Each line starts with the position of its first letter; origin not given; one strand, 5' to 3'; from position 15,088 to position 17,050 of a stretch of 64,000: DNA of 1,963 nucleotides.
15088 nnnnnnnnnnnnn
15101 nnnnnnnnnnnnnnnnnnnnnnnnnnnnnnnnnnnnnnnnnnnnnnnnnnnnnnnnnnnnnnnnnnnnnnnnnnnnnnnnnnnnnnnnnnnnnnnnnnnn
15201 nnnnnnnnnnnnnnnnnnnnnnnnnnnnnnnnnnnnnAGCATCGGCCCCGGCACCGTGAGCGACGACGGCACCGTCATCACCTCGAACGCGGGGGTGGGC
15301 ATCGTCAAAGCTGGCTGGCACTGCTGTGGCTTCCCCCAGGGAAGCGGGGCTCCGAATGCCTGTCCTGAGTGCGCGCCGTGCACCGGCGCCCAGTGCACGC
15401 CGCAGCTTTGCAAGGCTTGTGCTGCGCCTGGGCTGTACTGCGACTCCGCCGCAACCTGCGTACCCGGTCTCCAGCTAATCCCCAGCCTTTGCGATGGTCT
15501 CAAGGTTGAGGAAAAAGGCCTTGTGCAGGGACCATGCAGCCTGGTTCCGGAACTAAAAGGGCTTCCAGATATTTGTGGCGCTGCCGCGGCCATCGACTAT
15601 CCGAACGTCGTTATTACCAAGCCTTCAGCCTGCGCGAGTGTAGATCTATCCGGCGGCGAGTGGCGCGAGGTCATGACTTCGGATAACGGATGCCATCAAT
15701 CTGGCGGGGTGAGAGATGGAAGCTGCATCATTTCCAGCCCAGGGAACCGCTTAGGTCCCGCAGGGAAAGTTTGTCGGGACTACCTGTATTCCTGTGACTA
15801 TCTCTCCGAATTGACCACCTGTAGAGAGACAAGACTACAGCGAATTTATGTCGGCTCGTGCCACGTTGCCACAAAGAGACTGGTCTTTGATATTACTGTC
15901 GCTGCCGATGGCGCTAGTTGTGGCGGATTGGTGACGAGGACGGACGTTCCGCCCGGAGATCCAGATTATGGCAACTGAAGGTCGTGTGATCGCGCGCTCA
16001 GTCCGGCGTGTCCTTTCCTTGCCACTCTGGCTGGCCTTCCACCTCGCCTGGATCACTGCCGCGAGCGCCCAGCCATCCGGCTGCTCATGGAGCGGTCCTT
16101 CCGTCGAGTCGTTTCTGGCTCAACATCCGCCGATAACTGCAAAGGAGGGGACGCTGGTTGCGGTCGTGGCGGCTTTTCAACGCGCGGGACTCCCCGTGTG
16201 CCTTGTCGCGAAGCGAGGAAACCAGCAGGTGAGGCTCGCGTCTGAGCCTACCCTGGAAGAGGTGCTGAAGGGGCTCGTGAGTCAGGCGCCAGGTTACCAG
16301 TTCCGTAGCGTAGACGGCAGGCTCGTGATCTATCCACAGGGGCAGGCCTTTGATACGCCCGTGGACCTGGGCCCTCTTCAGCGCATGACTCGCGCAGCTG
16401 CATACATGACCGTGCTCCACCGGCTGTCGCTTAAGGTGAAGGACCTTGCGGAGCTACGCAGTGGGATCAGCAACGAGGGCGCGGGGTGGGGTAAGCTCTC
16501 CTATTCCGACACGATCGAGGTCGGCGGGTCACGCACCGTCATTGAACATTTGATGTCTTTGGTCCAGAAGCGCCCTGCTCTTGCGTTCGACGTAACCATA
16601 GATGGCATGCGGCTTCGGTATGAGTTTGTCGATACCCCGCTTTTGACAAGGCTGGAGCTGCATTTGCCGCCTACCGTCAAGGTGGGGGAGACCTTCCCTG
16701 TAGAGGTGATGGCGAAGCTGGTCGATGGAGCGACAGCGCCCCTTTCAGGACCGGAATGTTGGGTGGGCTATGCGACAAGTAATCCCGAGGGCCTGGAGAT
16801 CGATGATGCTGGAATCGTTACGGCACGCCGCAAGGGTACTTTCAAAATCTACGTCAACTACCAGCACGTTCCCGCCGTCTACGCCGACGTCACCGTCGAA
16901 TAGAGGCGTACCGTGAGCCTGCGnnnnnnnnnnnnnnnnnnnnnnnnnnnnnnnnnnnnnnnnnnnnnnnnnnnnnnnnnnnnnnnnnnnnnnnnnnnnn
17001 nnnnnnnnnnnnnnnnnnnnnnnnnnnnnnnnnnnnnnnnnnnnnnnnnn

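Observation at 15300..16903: Low-GC cassette: Cys-rich C-terminal module of the 1547-aa surface protein plus an overlapping downstream gene (polymorphic C-terminal domain candidate)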

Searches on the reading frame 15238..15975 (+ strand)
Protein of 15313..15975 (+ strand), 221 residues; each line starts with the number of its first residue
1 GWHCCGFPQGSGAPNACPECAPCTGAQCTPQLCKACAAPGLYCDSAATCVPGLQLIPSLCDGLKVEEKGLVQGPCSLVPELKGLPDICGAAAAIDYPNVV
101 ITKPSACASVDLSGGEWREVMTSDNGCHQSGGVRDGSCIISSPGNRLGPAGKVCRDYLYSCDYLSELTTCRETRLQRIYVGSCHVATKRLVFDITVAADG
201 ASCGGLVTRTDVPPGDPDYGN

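Call 9: find_homologous_proteins(query=window:15313-15975:+)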
Query window:15313-15975:+ (221 aa): 1 proteins with E <= 0.001 among 324 candidates.
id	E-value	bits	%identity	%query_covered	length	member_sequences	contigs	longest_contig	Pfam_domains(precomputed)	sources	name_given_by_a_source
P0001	1.8e-96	340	68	99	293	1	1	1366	-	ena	-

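Call 34: find_homologous_proteins(query=A2, max_evalue=0.001)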
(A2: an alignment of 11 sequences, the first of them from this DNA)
Query A2 (11 sequences) (193 aa, profile of the alignment): 1 proteins with E <= 0.001 among 3914 candidates.
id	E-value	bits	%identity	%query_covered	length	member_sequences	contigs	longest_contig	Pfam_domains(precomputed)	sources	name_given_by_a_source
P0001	2.8e-61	224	66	98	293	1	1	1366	-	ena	-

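Call 54: predict_structure(alignment_id=A4)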
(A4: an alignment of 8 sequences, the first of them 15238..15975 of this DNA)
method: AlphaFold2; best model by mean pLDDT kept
length: 246 residues; sequences in the alignment: 8
mean_pLDDT: 79.3   pTM: 0.72
mean pLDDT of the five models: 79.3, 79.2, 78.4, 77.7, 76.7
residues with pLDDT >= 90: 120; 70-90: 69; 50-70: 14; < 50: 43
segments of 3 or more residues with pLDDT < 50: 1-8, 10-44
pLDDT, mean of each block of 10 residues (from residue 1): 37 38 33 40 55 79 87 91 94 92 89 93 92 91 92 78 88 88 92 93 94 95 90 91 68
secondary structure, 60 per line:
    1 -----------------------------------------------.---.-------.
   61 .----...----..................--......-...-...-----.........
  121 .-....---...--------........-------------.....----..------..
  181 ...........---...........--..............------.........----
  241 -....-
elements in order: E66-68 E73-76 H77-87 E88-90 E93-98 E112-121 E123-126 E141-148 E162-166 E179-188 E195-205 E208-221 E228-236 H242-245

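Call 79: fold_search(model_id=the predicted structure, library=pdb)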
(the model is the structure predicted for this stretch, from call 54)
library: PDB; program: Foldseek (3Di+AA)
matches with E <= 10: 681; with E <= 0.001: 0
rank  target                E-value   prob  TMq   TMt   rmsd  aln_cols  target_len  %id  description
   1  2z34_A                1.4e-02  0.35  0.21  0.27   9.4       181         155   12  Crystal structure of SpCia1/Asf1 complex with Hip1 (released 2008-03-11)
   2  6a6y_A                1.6e-02  0.63  0.25  0.35   7.4       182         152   10  Crystal Structure of Asf1 from Plasmodium falciparum (released 2018-07-18)
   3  1tjj_C                2.5e-02  0.28  0.20  0.27  10.5       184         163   11  Human GM2 Activator Protein PAF complex (released 2004-12-07)
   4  2cu9                  2.6e-02  0.30  0.21  0.28   9.7       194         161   10  Crystal structure of Histone chaperone cia1 (released 2006-08-29)
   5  5hdw                  2.8e-02  0.25  0.19  0.27  16.2       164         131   10  ApaG Domain of FBxo3 (released 2016-04-06)
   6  5lo8_A                2.9e-02  0.60  0.24  0.34   7.2       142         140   11  The C2B domain of Rabphilin 3A in complex with PI(4,5)P2 (released 2017-06-21)
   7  2agc                  2.9e-02  0.20  0.19  0.24  11.4       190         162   11  Crystal Structure of mouse GM2- activator Protein (released 2005-10-25)
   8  2cm6_A                3.4e-02  0.57  0.22  0.31   7.8       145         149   10  crystal structure of the C2B domain of rabphilin3A (released 2006-12-04)
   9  3rpb_MODEL_1_A        3.4e-02  0.54  0.24  0.34   8.2       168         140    7  THE C2B-DOMAIN OF RABPHILIN: STRUCTURAL VARIATIONS IN A JANUS-FACED DOMAIN (released 1999-12-23)
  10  2yoa_A                3.6e-02  0.60  0.23  0.33   6.8       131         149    8  Synaptotagmin-1 C2B domain with phosphoserine (released 2013-03-20)
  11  5low_B                3.6e-02  0.57  0.26  0.36   8.0       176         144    7  Structure of the Ca2+-bound Rabphilin 3A C2B domain SNAP25 complex (P21 space group) (released 2017-06-21)
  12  2cm6_B                3.6e-02  0.54  0.22  0.31   7.6       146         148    8  crystal structure of the C2B domain of rabphilin3A (released 2006-12-04)
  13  4jvf                  3.8e-02  0.44  0.21  0.31   9.2       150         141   11  The Crystal structure of PDE6D in complex with the inhibitor (s)-5 (released 2013-05-22)
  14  2ag2_C                3.8e-02  0.23  0.20  0.26  10.4       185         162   11  Crystal Structure Analysis of GM2-activator protein complexed with Phosphatidylcholine (released 2005-10-25)
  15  1pu5_C                4.1e-02  0.21  0.20  0.27  10.7       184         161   11  GM2-activator Protein crystal structure (released 2004-06-29)
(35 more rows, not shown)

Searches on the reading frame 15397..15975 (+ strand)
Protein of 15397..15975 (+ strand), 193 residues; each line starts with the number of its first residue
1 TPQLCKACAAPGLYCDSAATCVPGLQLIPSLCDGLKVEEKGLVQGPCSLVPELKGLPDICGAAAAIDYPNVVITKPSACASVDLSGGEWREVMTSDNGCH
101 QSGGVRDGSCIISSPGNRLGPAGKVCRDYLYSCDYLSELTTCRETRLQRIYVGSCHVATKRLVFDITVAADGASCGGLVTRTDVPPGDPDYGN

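Call 65: search_solved_structures(query=A2, max_evalue=1)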
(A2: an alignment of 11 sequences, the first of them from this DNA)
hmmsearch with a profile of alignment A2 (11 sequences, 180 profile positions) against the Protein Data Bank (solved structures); distinct sequences matched with E-value up to 1: 3.
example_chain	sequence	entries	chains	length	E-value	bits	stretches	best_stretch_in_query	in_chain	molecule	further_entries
3zyl_A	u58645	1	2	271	0.36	13.8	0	79-163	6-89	PHOSPHATIDYLINOSITOL-BINDING CLATHRIN ASSEMBLY PROTEIN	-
3zyk_A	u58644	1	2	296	0.43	13.6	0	79-163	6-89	PHOSPHATIDYLINOSITOL-BINDING CLATHRIN ASSEMBLY PROTEIN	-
3zym_A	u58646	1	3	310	0.87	12.6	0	79-163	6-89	PHOSPHATIDYLINOSITOL-BINDING CLATHRIN ASSEMBLY PROTEIN, VESICLE-ASSOCIATED MEMBRANE PROTEI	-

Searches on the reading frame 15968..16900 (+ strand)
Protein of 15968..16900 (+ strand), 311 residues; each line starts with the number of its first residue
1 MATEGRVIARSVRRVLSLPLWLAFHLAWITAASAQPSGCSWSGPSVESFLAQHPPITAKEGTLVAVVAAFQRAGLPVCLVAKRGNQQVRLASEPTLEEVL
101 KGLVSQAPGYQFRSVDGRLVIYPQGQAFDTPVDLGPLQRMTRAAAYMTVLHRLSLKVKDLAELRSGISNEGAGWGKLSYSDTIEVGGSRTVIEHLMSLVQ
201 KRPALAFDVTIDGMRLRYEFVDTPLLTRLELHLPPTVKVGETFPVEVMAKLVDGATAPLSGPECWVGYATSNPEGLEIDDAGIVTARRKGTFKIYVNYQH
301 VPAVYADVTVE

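Call 6: search_protein_families(library=pfam, proteins=[window:15968-16900:+], max_evalue=0.01)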
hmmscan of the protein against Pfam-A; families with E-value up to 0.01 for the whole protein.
window:15968-16900:+ (311 aa): 0 families

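Call 11: find_homologous_proteins(query=window:15968-16900:+)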
Query window:15968-16900:+ (311 aa): 16 proteins with E <= 0.001 among 6290 candidates.
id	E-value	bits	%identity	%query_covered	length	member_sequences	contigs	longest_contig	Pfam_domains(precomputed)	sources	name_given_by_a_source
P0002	2.4e-203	692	100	100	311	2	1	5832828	-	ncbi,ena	-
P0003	1.2e-138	480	71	100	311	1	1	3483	-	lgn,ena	-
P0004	1.5e-107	378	57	100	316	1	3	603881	-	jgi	jgi:hypothetical protein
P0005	2.6e-103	364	59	94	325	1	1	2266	-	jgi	jgi:hypothetical protein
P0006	8.4e-103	362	56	100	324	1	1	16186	-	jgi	jgi:hypothetical protein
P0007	1.7e-100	355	56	100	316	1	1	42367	-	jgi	jgi:hypothetical protein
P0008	2.3e-100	354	57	95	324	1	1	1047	-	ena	-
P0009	1.1e-94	335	61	85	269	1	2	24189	-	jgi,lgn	jgi:hypothetical protein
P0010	3.9e-88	314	48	98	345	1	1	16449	-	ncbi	-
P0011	1.2e-75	273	49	96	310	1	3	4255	-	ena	-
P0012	2.8e-72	262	48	88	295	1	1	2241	-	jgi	jgi:hypothetical protein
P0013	2.9e-69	252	47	92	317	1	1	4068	-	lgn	-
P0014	1.3e-68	250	46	92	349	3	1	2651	-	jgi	jgi:hypothetical protein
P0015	5.9e-65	238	48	79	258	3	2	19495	-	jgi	jgi:hypothetical protein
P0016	1.1e-60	224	42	87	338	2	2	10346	-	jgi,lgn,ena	-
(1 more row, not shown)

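Call 12: find_encoding_contigs(protein=P0004, flank=10000, max_places=2)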
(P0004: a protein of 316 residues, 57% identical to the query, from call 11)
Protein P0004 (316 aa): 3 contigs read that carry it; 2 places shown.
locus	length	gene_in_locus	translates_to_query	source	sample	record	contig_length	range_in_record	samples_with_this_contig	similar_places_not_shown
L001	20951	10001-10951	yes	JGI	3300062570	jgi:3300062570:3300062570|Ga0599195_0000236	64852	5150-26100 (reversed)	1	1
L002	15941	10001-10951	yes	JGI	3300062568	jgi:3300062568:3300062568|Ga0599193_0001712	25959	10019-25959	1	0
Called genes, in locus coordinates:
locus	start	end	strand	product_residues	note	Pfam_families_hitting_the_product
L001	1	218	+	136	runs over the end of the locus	-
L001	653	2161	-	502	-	PF01381:HTH_3 (weak)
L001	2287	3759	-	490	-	-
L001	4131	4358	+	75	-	-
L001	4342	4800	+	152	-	-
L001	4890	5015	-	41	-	-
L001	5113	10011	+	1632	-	PF24517:CBM96, PF19077:Big_13 (faint), PF24517:CBM96, PF09136:Glucodextran_B, PF02369:Big_1 (weak), PF13620:CarboxypepD_reg (weak), PF13715:CarbopepD_reg_2 (weak)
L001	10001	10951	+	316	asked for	-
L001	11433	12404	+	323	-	-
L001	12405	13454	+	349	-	-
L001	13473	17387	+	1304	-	PF18884:TSP3_bac, PF08309:LVIVD, PF17957:Big_7, PF13620:CarboxypepD_reg (weak)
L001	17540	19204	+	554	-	PF22778:VCPO_2nd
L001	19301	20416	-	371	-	PF07885:Ion_trans_2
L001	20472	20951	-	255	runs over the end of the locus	-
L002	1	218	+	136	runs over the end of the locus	-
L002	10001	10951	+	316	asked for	-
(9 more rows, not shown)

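Call 13: find_encoding_contigs(protein=P0007, flank=10000, max_places=2)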
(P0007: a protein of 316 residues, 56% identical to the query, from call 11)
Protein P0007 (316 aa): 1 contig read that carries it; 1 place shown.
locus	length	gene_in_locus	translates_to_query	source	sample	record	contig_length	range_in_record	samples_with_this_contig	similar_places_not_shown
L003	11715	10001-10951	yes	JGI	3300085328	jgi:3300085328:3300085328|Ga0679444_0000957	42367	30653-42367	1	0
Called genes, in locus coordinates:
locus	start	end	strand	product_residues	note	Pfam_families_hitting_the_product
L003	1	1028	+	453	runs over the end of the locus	-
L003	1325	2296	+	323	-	PF09335:VTT_dom, PF00581:Rhodanese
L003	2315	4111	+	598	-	PF21162:ETFQO_UQ-bd, PF05187:Fer4_ETF_QO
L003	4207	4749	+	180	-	PF02368:Big_2 (weak)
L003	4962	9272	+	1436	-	PF19077:Big_13 (weak), PF09136:Glucodextran_B, PF13620:CarboxypepD_reg, PF13715:CarbopepD_reg_2 (weak)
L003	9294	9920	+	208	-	-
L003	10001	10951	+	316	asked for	-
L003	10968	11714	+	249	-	?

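Call 14: find_encoding_contigs(protein=P0010, flank=10000, max_places=2)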
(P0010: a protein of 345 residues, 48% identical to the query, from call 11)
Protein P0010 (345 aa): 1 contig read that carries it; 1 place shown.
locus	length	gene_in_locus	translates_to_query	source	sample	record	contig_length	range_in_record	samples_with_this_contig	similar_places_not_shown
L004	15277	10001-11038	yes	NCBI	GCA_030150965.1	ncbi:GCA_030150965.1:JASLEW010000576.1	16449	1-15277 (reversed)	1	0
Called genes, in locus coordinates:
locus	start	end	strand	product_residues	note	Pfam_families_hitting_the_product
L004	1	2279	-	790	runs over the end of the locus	PF00989:PAS, PF08448:PAS_4, PF13426:PAS_9, PF00989:PAS, PF08448:PAS_4, PF13426:PAS_9, PF00989:PAS, PF08448:PAS_4, +9 more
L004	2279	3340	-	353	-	-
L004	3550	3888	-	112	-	-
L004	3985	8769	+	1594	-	PF17957:Big_7 (faint), PF24517:CBM96, PF19077:Big_13 (faint), PF09136:Glucodextran_B, PF13620:CarboxypepD_reg, PF13715:CarbopepD_reg_2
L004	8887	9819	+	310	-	-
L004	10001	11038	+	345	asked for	-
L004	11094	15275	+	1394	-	?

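Call 18: find_encoding_contigs(protein=P0002, flank=1000, max_places=2)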
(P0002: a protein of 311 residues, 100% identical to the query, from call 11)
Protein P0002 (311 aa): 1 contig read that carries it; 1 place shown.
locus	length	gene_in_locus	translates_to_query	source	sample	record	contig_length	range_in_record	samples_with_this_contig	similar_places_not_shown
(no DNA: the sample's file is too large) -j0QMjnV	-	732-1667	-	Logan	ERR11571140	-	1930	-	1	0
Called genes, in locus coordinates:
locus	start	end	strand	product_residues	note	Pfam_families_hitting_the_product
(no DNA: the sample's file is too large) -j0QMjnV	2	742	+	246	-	?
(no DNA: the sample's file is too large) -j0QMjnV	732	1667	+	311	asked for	-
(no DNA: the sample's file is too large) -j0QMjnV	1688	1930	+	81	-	?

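Call 44: predict_structure(alignment_id=A3)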
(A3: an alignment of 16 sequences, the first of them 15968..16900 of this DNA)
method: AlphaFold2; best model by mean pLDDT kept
length: 311 residues; sequences in the alignment: 16
mean_pLDDT: 62.6   pTM: 0.57
mean pLDDT of the five models: 62.6, 49.0, 48.7, 48.5, 46.0
residues with pLDDT >= 90: 55; 70-90: 75; 50-70: 77; < 50: 104
segments of 3 or more residues with pLDDT < 50: 1-98
pLDDT, mean of each block of 10 residues (from residue 1): 32 37 35 28 32 26 28 27 26 43 54 61 74 92 86 85 64 57 88 81 64 66 70 94 85 62 76 92 93 87 91 95
secondary structure, 60 per line:
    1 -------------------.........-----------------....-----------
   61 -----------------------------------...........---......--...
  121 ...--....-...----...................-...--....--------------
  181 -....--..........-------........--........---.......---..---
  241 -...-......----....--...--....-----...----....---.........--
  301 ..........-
elements in order: H20-28 H46-49 H96-106 E110-115 E118-123 H126-129 E131-133 E138-141 H142-156 E163-166 E182-185 E188-190 H191-197 E205-212 E215-222 E226-232 E242-244 E246-251 E256-259 E267-270 E276-278 E283-286 E290-298 E301-310

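Call 51: search_protein_families(library=ncbifam, proteins=[window:15968-16900:+], max_evalue=0.01)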
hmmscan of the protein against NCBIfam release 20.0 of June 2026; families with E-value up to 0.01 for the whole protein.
window:15968-16900:+ (311 aa): 0 families

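Call 71: search_protein_families(library=pfam, alignment_id=A3, max_evalue=5)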
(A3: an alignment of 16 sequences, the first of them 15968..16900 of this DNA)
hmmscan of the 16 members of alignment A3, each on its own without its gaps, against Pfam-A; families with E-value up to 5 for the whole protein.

A. member 1, window:15968-16900:+ (311 aa): 1 family
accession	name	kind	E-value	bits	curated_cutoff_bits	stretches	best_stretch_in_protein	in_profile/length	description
PF11755.13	DUF3311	-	0.015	15.8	30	1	9-34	18-43/61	Protein of unknown function (DUF3311)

B. families by the number of members that match (of 16 scanned): 9 families
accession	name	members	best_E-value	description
PF25354.1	Ig_NUP210_16th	3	0.021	NUP210-like, Ig-like domain 16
PF22089.2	DIP2116-like_N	2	0.15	DIP2116-like, N-terminal domain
PF15915.11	BAT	1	2.1e-05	GAF and HTH_10 associated domain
PF11755.13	DUF3311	1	0.015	Protein of unknown function (DUF3311)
PF06823.17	DUF1236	1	0.056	Protein of unknown function (DUF1236)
PF13193.12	AMP-binding_C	1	0.086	AMP-binding enzyme C-terminal domain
PF02368.24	Big_2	1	0.086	Bacterial Ig-like domain (group 2)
PF01336.31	tRNA_anti-codon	1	0.11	OB-fold nucleic acid binding domain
PF12122.13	Rhomboid_N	1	0.24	Cytoplasmic N-terminal domain of rhomboid serine protease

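Call 73: search_protein_families(library=pfam, proteins=[L003:9294-9917:+, L004:8887-9816:+], max_evalue=0.1)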
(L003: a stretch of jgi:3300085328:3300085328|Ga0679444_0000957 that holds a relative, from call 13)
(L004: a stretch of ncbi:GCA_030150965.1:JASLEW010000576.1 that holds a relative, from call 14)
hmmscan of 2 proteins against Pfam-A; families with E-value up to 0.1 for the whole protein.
L003:9294-9917:+ (208 aa): 0 families

L004:8887-9816:+ (310 aa): 0 families

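Call 86: list_cluster_members(proteins=[P0002, P0010, P0022, P0018, P0026])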
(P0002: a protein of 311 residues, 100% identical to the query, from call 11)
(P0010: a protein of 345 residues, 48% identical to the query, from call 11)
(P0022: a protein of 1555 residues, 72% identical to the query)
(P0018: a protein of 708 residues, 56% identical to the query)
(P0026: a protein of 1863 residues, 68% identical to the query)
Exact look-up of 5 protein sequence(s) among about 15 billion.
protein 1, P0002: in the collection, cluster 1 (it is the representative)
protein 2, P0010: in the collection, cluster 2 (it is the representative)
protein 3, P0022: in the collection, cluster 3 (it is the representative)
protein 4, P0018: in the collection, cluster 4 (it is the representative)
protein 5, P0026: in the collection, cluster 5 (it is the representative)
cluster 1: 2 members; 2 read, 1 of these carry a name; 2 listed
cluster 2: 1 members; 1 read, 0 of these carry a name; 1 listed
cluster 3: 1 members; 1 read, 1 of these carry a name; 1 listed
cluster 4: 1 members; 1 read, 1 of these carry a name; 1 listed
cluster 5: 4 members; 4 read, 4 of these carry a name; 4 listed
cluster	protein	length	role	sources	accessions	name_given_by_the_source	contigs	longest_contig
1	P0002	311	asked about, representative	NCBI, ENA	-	-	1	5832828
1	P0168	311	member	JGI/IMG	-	hypothetical protein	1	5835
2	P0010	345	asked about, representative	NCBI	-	-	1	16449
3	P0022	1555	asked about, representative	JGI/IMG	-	hypothetical protein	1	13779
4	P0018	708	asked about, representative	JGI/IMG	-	Carboxypeptidase regulatory-like domain/Glucodextranase, domain B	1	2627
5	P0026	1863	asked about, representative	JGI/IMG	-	hypothetical protein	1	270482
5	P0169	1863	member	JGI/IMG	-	hypothetical protein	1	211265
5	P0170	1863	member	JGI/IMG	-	hypothetical protein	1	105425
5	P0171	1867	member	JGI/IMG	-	hypothetical protein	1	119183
